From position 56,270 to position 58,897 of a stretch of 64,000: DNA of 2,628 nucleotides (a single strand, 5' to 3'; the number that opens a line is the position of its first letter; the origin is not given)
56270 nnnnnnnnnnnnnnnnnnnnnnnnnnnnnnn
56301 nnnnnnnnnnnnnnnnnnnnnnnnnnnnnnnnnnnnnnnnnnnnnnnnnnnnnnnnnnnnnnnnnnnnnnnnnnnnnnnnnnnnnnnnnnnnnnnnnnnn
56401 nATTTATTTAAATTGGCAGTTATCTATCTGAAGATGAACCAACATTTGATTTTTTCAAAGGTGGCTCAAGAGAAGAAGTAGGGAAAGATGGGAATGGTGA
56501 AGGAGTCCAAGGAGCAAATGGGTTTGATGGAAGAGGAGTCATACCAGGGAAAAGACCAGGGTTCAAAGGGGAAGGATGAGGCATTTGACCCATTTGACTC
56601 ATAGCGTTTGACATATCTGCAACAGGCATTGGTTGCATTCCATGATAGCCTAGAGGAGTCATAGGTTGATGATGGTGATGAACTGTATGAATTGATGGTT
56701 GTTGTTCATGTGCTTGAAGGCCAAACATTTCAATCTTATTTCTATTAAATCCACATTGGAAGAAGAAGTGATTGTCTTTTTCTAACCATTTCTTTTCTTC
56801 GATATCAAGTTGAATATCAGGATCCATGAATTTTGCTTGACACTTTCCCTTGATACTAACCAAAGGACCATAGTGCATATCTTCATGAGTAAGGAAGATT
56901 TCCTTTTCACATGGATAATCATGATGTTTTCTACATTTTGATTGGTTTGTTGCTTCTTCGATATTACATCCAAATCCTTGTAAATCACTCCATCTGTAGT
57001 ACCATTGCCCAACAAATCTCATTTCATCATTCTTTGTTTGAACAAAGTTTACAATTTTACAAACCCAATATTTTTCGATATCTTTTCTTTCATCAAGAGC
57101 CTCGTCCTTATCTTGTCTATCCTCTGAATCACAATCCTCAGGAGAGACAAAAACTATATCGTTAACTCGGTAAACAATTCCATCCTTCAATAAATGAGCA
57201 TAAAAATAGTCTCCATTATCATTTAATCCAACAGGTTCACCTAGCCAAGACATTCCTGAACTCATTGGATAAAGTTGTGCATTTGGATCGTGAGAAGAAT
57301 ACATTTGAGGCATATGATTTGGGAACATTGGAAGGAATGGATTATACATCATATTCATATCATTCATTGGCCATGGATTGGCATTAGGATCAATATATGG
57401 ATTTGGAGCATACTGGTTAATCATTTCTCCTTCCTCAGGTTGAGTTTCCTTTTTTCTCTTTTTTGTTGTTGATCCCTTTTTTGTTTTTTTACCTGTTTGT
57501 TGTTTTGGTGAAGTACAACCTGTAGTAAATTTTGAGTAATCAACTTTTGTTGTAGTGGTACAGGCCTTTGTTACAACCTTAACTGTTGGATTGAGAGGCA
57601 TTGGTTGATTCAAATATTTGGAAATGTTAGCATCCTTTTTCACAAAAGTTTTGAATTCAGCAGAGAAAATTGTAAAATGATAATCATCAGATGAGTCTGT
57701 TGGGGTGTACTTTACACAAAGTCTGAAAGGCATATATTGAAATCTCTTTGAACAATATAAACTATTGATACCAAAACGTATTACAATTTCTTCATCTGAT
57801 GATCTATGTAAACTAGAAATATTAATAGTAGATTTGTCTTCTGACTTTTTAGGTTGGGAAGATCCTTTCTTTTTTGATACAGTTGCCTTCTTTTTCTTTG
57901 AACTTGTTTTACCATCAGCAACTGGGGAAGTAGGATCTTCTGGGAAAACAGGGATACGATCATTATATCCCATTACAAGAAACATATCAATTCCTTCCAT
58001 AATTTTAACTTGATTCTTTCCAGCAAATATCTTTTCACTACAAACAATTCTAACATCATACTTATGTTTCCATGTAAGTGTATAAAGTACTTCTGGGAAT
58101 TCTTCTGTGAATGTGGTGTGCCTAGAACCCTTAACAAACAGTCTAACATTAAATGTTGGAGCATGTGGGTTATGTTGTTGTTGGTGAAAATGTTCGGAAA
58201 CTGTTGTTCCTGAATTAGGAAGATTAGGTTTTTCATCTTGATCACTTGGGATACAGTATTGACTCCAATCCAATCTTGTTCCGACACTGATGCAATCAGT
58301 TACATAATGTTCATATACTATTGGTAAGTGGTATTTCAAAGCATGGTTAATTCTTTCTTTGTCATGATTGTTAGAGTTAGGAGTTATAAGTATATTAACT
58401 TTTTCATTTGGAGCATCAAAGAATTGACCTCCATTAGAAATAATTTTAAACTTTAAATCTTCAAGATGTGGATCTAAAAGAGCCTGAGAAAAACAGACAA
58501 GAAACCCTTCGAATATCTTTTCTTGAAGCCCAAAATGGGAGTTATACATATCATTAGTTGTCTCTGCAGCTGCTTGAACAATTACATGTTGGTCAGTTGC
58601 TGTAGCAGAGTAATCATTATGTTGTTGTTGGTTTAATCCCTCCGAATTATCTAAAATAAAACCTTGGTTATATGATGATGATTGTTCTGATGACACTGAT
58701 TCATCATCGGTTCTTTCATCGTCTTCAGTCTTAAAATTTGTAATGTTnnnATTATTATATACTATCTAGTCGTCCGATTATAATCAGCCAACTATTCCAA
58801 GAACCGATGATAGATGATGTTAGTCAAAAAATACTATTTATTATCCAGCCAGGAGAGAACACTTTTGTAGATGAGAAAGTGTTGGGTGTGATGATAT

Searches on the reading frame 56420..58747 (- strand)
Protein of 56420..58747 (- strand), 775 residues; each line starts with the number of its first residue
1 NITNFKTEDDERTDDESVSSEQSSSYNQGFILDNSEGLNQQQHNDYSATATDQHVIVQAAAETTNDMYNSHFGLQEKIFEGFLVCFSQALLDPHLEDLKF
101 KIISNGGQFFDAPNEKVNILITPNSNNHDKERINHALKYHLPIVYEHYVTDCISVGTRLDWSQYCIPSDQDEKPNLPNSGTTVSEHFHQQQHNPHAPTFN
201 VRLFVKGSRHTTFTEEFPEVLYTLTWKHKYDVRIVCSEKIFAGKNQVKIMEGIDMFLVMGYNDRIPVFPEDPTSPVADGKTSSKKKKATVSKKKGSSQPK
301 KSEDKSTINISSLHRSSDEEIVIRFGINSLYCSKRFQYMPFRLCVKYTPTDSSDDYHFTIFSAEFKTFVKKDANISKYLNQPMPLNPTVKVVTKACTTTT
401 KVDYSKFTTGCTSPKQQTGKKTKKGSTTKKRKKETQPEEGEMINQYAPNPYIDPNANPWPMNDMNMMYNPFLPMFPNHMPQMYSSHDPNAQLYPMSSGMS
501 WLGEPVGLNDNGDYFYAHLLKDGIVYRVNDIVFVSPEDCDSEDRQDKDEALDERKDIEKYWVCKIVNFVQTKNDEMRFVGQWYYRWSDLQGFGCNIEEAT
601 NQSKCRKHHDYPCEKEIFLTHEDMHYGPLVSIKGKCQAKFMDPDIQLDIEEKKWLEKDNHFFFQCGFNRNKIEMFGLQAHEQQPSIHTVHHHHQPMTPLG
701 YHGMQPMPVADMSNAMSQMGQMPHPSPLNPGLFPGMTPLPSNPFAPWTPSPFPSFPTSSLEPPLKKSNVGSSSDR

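Call 10: search_protein_families(library=pfam, proteins=[window:56420-58747:-], max_evalue=0.001)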
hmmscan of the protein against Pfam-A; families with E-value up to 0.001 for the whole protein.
window:56420-58747:- (775 aa): 3 families
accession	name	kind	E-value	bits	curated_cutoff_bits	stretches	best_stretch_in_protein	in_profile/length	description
PF01426.24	BAH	-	1.5e-09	38.2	30.8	1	525-671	2-114/121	BAH domain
PF00533.33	BRCT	-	1.5e-08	35.2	21.3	1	75-153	2-78/78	BRCA1 C Terminus (BRCT) domain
PF16589.12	BRCT_2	-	1.3e-07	32.3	27.3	1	77-164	1-85/86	BRCT domain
